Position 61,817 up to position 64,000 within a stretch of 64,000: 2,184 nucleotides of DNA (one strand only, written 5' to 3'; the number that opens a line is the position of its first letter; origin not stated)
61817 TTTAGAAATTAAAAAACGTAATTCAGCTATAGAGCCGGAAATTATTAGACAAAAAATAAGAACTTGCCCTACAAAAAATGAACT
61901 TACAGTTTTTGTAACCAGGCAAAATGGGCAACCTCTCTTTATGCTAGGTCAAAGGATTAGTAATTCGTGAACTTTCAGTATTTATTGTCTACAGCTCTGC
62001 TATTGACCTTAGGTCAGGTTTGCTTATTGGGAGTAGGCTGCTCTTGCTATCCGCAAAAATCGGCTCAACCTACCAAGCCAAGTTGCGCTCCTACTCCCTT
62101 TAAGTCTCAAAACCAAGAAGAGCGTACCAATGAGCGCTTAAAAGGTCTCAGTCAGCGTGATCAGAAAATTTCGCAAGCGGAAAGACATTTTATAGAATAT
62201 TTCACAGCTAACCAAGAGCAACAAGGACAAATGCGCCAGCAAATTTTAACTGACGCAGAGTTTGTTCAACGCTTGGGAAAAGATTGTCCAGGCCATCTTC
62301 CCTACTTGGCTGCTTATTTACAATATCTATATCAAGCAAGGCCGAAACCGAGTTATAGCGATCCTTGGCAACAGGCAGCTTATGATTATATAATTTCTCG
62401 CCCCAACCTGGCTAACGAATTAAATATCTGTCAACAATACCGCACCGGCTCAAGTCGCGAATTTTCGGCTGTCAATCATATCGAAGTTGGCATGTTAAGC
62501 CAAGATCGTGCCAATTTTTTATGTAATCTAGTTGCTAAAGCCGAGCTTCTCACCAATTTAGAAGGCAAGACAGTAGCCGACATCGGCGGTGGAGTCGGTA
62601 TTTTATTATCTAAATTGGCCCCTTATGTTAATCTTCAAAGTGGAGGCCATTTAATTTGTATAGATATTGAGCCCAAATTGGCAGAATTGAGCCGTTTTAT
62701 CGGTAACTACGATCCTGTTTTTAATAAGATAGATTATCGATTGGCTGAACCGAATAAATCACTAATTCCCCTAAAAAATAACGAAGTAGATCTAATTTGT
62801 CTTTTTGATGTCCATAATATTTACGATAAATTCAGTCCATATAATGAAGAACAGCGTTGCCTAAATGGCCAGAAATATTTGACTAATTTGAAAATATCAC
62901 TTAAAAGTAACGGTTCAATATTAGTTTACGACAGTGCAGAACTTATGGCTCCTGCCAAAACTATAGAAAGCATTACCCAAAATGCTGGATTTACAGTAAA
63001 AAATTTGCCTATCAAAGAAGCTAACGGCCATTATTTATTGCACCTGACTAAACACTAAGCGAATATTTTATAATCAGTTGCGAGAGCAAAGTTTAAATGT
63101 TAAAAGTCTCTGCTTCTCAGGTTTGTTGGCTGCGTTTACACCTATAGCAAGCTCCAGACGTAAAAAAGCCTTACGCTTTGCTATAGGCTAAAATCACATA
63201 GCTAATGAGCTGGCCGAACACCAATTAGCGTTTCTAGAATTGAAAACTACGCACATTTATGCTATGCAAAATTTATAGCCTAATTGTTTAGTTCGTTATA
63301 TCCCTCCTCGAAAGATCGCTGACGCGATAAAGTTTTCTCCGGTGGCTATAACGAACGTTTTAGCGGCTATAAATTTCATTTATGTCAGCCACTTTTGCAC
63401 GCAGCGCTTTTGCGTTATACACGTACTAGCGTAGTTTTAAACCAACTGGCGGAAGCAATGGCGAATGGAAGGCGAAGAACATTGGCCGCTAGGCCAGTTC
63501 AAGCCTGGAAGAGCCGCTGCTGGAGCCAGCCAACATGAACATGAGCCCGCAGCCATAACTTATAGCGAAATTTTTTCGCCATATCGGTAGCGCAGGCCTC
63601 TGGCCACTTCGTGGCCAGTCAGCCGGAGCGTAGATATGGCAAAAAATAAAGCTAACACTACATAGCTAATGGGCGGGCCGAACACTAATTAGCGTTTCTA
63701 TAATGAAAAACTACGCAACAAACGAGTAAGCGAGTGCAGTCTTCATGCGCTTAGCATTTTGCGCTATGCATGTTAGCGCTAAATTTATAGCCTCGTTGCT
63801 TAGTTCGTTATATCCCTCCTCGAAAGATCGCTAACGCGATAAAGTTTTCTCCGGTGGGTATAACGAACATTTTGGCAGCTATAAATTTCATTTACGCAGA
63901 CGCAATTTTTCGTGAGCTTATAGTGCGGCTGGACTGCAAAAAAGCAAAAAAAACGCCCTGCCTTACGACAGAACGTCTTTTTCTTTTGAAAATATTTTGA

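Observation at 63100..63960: About 0.9 kb noncoding tail with two approx. 200-bp direct repeats built from nested inverted repeats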

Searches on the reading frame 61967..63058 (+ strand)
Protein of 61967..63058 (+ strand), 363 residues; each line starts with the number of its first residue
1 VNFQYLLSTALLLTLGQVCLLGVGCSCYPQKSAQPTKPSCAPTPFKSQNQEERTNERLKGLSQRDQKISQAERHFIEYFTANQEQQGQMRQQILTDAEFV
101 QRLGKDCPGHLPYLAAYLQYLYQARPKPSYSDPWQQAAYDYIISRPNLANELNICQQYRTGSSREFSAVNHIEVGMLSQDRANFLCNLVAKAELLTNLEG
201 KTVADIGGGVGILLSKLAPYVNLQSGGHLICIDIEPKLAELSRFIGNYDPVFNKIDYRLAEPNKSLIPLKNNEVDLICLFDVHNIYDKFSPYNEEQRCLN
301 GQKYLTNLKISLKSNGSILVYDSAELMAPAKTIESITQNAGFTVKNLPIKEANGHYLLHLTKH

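Call 13: search_protein_families(library=pfam, proteins=[window:61967-63058:+])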
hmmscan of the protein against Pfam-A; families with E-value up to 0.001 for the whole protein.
window:61967-63058:+ (363 aa): 2 families
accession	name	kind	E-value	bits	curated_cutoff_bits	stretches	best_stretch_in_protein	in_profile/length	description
PF08241.18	Methyltransf_11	-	9.4e-05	23.4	21.2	1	205-287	2-74/95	Methyltransferase domain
PF01596.23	Methyltransf_3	-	0.00029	20.6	22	1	164-282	15-123/204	O-methyltransferase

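Call 14: find_encoding_contigs(protein=window:61967-63058:+, flank=10000, max_places=6)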
Protein window:61967-63058:+ (363 aa): 22 contigs read that carry it; 6 places shown.
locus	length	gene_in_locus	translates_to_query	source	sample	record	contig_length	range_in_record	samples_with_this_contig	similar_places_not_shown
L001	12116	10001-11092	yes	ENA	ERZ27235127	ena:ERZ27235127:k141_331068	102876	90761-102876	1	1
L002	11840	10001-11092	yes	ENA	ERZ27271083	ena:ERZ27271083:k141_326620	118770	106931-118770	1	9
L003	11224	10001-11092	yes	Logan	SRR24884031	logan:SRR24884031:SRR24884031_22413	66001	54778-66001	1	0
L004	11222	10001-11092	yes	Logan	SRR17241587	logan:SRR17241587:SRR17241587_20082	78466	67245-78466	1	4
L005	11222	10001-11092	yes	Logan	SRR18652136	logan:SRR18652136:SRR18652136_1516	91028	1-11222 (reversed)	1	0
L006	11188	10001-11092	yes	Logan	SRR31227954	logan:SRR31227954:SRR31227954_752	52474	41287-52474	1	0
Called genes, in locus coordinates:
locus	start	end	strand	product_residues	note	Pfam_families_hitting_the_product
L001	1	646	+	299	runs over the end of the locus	PF01996:F420_ligase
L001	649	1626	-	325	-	PF00296:Bac_luciferase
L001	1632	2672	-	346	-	PF00814:TsaD, PF22521:HypF_C_2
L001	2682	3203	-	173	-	PF00583:Acetyltransf_1, PF13673:Acetyltransf_10, PF13508:Acetyltransf_7, PF08445:FR47 (weak)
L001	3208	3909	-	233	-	PF00814:TsaD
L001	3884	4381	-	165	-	PF02367:TsaE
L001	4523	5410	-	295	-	PF00069:Pkinase, PF07714:PK_Tyr_Ser-Thr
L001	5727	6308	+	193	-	PF00149:Metallophos, PF12850:Metallophos_2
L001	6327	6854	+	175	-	PF09419:PGP_phosphatase, PF00702:Hydrolase, PF13419:HAD_2 (weak), PF13242:Hydrolase_like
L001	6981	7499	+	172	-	-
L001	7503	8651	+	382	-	PF13421:Band_7_1, PF01145:Band_7, PF17032:Zn_ribbon_15 (faint), PF18912:DZR_2 (faint), PF12773:DZR, PF13248:Zn_ribbon_3 (weak), PF12773:DZR, PF13240:Zn_Ribbon_1 (weak)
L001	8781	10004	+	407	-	PF13649:Methyltransf_25 (weak), PF18096:Thump_like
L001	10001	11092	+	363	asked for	-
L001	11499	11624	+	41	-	-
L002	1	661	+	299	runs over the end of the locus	PF01996:F420_ligase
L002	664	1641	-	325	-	PF00296:Bac_luciferase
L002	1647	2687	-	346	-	PF00814:TsaD, PF22521:HypF_C_2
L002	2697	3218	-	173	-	PF00583:Acetyltransf_1, PF13673:Acetyltransf_10, PF13508:Acetyltransf_7, PF08445:FR47 (weak)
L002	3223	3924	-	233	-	PF00814:TsaD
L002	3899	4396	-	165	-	PF02367:TsaE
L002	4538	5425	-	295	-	PF00069:Pkinase, PF07714:PK_Tyr_Ser-Thr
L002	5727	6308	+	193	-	PF00149:Metallophos, PF12850:Metallophos_2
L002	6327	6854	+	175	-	PF09419:PGP_phosphatase, PF00702:Hydrolase, PF13419:HAD_2 (weak), PF13242:Hydrolase_like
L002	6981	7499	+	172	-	-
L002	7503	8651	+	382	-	PF13421:Band_7_1, PF01145:Band_7, PF17032:Zn_ribbon_15 (faint), PF18912:DZR_2 (faint), PF12773:DZR, PF13248:Zn_ribbon_3 (weak), PF12773:DZR, PF13240:Zn_Ribbon_1 (weak)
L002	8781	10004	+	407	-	PF13649:Methyltransf_25 (weak), PF18096:Thump_like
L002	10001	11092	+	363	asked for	-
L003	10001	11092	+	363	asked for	-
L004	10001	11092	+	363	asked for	-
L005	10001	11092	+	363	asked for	-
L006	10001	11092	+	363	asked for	-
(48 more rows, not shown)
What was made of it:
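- A gene caller placed a 41-aa ORF in S (L001:11499-11624, call 14).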

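Call 59: find_homologous_proteins(query=window:61967-63058:+, max_evalue=1e-10)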
Query window:61967-63058:+ (363 aa): 7 proteins with E <= 1e-10 among 2170 candidates.
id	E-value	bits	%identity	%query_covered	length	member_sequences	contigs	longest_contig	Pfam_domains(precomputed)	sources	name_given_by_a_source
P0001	1.3e-242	822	99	100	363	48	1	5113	-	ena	-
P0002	1.9e-205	700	85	100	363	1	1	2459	-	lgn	-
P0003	4.5e-161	554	69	100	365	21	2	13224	-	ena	-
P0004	1.8e-159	549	70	100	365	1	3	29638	PF13489.13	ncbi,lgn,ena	-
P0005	1.8e-151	522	66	100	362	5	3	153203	-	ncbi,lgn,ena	-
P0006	9.8e-104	365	51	96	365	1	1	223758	-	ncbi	ncbi:MAG: hypothetical protein ACI376_06725 [Candidatus Bruticola sp.]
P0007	1.2e-99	352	50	98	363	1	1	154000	PF13847.13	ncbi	ncbi:MAG: class I SAM-dependent methyltransferase [Candidatus Bruticola sp.]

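Call 60: find_encoding_contigs(protein=P0005, flank=10000, max_places=3)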
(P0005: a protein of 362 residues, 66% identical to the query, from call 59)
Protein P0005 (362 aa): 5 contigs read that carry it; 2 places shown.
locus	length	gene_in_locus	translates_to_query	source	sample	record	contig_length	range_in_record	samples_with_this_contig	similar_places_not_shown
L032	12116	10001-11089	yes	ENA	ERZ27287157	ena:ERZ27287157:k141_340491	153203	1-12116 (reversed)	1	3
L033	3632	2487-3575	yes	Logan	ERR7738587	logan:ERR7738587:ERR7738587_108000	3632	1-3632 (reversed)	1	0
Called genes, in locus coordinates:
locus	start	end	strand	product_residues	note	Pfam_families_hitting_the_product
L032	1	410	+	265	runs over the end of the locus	PF01996:F420_ligase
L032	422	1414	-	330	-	PF00296:Bac_luciferase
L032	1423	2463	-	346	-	PF00814:TsaD, PF22521:HypF_C_2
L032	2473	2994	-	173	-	PF00583:Acetyltransf_1, PF13673:Acetyltransf_10, PF13508:Acetyltransf_7, PF08445:FR47 (weak)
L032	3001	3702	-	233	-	PF00814:TsaD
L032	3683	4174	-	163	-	PF02367:TsaE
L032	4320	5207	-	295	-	PF00069:Pkinase, PF07714:PK_Tyr_Ser-Thr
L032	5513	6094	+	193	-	PF00149:Metallophos, PF12850:Metallophos_2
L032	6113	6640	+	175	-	PF09419:PGP_phosphatase, PF00702:Hydrolase, PF13419:HAD_2, PF13242:Hydrolase_like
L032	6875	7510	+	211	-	-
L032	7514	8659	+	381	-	PF13421:Band_7_1, PF01145:Band_7, PF17032:Zn_ribbon_15 (faint), PF18912:DZR_2 (faint), PF12773:DZR, PF13248:Zn_ribbon_3 (weak), PF12773:DZR, PF13240:Zn_Ribbon_1 (weak)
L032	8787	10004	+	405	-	PF13649:Methyltransf_25 (weak), PF18096:Thump_like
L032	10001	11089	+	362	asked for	-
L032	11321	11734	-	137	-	-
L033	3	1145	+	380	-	?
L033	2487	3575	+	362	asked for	-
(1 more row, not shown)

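Call 61: find_encoding_contigs(protein=P0006, flank=10000, max_places=2)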
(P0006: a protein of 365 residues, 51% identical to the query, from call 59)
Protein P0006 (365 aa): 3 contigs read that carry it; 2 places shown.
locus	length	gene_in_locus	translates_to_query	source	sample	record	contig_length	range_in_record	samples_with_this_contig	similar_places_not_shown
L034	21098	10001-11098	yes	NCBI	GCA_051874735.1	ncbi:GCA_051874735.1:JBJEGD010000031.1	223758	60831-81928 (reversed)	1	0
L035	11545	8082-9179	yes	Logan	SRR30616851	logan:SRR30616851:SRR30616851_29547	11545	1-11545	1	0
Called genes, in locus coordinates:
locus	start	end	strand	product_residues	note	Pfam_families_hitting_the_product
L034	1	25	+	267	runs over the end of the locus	PF01996:F420_ligase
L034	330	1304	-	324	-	PF00296:Bac_luciferase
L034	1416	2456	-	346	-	PF00814:TsaD, PF22521:HypF_C_2 (weak)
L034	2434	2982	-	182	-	PF00583:Acetyltransf_1, PF13673:Acetyltransf_10, PF13508:Acetyltransf_7, PF08445:FR47 (weak)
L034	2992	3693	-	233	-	PF00814:TsaD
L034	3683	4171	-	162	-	PF02367:TsaE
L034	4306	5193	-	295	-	PF00069:Pkinase, PF07714:PK_Tyr_Ser-Thr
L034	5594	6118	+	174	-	PF00149:Metallophos, PF12850:Metallophos_2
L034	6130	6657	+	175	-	PF09419:PGP_phosphatase, PF00702:Hydrolase, PF13419:HAD_2 (weak), PF13242:Hydrolase_like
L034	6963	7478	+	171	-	-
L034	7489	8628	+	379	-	PF13421:Band_7_1, PF01145:Band_7, PF17032:Zn_ribbon_15 (faint), PF13248:Zn_ribbon_3 (faint), PF18912:DZR_2 (faint), PF24460:DUF7575 (faint), PF12773:DZR, PF13240:Zn_Ribbon_1 (weak), +1 more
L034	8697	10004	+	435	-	PF18096:Thump_like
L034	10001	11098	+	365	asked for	-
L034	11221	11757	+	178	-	PF02525:Flavodoxin_2, PF03358:FMN_red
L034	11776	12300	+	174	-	PF14512:TM1586_NiRdase (faint), PF00881:Nitroreductase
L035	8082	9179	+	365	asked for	-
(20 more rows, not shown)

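Call 62: find_encoding_contigs(protein=P0004, flank=10000, max_places=3)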
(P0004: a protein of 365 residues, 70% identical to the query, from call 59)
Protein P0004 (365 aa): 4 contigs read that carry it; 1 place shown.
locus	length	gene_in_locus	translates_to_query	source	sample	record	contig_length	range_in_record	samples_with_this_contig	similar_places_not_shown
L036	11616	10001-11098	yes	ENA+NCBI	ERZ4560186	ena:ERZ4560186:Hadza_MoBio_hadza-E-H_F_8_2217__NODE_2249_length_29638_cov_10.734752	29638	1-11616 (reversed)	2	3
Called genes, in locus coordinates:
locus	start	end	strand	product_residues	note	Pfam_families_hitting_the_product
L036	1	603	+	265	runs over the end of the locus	PF01996:F420_ligase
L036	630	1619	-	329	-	PF00296:Bac_luciferase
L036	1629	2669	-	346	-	PF00814:TsaD, PF22521:HypF_C_2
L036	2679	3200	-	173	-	PF00583:Acetyltransf_1, PF13302:Acetyltransf_3 (weak), PF13673:Acetyltransf_10, PF13508:Acetyltransf_7, PF08445:FR47 (weak)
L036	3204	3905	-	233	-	PF00814:TsaD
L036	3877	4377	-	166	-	PF02367:TsaE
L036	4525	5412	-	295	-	PF00069:Pkinase, PF07714:PK_Tyr_Ser-Thr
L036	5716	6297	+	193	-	PF00149:Metallophos, PF12850:Metallophos_2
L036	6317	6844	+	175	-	PF09419:PGP_phosphatase, PF00702:Hydrolase, PF13419:HAD_2 (weak), PF13242:Hydrolase_like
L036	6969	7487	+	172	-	-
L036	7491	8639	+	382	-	PF13421:Band_7_1, PF01145:Band_7, PF17032:Zn_ribbon_15 (faint), PF13248:Zn_ribbon_3 (weak), PF12773:DZR, PF13240:Zn_Ribbon_1 (weak), PF13248:Zn_ribbon_3 (weak), PF13240:Zn_Ribbon_1 (weak), +2 more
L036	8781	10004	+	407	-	PF13649:Methyltransf_25 (weak), PF18096:Thump_like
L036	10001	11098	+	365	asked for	PF13489:Methyltransf_23 (weak)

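Call 65: find_encoding_contigs(protein=P0003, flank=10000, max_places=4)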
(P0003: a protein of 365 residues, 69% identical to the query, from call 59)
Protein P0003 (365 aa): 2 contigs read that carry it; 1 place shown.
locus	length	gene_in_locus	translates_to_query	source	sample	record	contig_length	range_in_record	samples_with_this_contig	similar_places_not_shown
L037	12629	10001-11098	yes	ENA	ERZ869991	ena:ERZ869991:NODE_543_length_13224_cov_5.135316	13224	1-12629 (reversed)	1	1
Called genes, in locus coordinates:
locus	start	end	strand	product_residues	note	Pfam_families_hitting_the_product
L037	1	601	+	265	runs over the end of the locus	PF01996:F420_ligase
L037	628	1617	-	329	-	PF00296:Bac_luciferase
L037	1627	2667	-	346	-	PF00814:TsaD, PF22521:HypF_C_2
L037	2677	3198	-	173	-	PF00583:Acetyltransf_1, PF13302:Acetyltransf_3 (faint), PF13673:Acetyltransf_10, PF13508:Acetyltransf_7, PF08445:FR47 (weak)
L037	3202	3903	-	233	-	PF00814:TsaD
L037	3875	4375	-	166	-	PF02367:TsaE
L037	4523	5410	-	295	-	PF00069:Pkinase, PF07714:PK_Tyr_Ser-Thr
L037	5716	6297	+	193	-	PF00149:Metallophos, PF12850:Metallophos_2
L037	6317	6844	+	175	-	PF09419:PGP_phosphatase, PF00702:Hydrolase, PF13419:HAD_2 (weak), PF13242:Hydrolase_like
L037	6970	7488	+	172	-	-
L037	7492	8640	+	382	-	PF13421:Band_7_1, PF01145:Band_7, PF17032:Zn_ribbon_15 (faint), PF18912:DZR_2 (faint), PF12773:DZR, PF13248:Zn_ribbon_3 (faint), PF12773:DZR, PF13240:Zn_Ribbon_1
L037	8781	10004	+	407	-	PF13649:Methyltransf_25 (weak), PF18096:Thump_like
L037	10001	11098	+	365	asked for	-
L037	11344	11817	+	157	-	-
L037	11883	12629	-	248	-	?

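Call 66: find_encoding_contigs(protein=P0002, flank=10000, max_places=3)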
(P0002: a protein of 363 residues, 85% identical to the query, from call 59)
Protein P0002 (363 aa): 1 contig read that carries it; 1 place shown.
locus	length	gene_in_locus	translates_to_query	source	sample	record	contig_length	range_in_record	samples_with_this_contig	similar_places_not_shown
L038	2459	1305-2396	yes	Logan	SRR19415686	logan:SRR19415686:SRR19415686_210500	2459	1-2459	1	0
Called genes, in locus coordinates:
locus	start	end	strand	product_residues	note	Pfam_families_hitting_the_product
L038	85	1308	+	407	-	PF13649:Methyltransf_25 (weak), PF18096:Thump_like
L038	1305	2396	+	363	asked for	-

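Call 67: find_encoding_contigs(protein=P0007, flank=10000, max_places=2)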
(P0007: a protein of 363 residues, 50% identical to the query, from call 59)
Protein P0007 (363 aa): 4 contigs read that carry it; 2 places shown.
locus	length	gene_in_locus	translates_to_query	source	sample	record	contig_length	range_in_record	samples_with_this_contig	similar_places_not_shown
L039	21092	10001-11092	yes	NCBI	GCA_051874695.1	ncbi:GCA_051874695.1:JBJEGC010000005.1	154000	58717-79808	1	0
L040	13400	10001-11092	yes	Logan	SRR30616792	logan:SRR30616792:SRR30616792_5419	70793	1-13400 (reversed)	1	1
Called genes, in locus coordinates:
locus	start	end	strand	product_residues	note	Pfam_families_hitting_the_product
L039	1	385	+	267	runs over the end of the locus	PF01996:F420_ligase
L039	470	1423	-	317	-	PF00296:Bac_luciferase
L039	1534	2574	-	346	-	PF00814:TsaD, PF22521:HypF_C_2 (weak)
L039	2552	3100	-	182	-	PF00583:Acetyltransf_1, PF13673:Acetyltransf_10, PF13508:Acetyltransf_7, PF08445:FR47 (weak)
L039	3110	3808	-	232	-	PF00814:TsaD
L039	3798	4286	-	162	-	PF02367:TsaE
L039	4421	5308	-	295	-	PF00069:Pkinase, PF07714:PK_Tyr_Ser-Thr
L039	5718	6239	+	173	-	PF00149:Metallophos, PF12850:Metallophos_2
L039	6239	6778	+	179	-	PF09419:PGP_phosphatase, PF00702:Hydrolase, PF13419:HAD_2 (weak), PF13242:Hydrolase_like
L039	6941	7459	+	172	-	-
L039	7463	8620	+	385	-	-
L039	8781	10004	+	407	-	PF13649:Methyltransf_25 (faint), PF18096:Thump_like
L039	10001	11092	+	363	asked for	PF13847:Methyltransf_31 (weak)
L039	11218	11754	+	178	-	PF02525:Flavodoxin_2, PF03358:FMN_red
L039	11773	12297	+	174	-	PF14512:TM1586_NiRdase (faint), PF00881:Nitroreductase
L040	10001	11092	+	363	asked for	PF13847:Methyltransf_31 (weak)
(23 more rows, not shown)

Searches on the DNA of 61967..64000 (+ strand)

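Call 5: search_rna_families(source=window, start=63000, end=64000, threshold=evalue, max_evalue=10, show_alignments=3)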
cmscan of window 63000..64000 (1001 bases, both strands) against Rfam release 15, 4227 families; matches with E-value up to 10: 3.
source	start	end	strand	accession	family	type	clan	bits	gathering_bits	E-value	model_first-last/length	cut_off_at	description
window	63938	64000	-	RF00557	L10_leader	Cis-reg; leader;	-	21.2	44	0.55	75-138/138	5'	Ribosomal protein L10 leader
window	63922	63997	+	RF02621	BSnc120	Gene; sRNA;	-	15.4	114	4.1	1-88/88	no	Brucella sRNA 120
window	63979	64000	+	RF00457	IRES_mnt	Cis-reg; IRES;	-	14.3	100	0.5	1-22/203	3'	Mnt IRES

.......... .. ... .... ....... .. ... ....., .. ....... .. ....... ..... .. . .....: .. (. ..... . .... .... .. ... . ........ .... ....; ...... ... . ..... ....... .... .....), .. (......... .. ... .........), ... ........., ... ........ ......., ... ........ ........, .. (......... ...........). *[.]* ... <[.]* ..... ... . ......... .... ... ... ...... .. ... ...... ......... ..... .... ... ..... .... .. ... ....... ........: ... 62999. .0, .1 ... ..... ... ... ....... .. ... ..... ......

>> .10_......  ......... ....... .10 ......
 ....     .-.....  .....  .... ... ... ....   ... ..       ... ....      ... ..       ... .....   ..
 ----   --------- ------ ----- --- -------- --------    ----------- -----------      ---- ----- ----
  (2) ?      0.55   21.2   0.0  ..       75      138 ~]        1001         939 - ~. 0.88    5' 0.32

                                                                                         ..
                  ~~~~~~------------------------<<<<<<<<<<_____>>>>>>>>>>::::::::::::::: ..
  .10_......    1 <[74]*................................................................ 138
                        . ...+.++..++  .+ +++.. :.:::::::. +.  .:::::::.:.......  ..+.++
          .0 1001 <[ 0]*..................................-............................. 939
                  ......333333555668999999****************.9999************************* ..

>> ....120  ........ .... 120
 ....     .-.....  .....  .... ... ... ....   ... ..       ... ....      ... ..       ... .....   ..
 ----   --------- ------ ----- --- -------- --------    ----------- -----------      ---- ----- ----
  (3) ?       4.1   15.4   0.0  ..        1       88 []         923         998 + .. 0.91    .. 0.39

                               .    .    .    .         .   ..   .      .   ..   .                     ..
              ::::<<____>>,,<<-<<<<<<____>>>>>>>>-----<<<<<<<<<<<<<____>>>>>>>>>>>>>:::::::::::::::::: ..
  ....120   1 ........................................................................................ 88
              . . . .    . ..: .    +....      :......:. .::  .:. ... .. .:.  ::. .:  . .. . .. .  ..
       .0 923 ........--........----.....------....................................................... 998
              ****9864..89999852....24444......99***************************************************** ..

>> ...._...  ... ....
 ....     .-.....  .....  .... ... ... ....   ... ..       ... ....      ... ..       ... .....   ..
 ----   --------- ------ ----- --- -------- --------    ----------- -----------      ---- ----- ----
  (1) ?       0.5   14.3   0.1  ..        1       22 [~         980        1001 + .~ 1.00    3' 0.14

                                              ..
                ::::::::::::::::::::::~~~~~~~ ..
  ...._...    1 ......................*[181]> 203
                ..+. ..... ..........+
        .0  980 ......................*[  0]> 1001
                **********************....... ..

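Call 16: search_rna_families(sources=[L001, L002], threshold=gathering)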
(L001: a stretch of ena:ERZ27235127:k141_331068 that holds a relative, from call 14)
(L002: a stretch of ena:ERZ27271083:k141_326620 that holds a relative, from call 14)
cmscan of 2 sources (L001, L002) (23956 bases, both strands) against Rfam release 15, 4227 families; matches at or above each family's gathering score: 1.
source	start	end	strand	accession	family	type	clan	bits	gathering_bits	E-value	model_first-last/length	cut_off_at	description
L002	11613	11840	-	RF00177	SSU_rRNA_bacteria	Gene; rRNA;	CL00111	217.6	50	1.5e-65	1308-1533/1533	5'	Bacterial small subunit ribosomal RNA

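Call 90: search_dna_similar(query=window:63059-63940:+, collection=phages, mode=distant, max_rows=5)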
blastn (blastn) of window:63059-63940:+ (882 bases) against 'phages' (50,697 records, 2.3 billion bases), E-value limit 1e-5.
No match.

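Call 91: search_dna_similar(query=window:63059-63940:+, collection=plasmids, mode=distant, max_rows=5)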
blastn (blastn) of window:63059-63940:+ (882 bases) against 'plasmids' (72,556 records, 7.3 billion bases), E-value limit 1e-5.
No match.
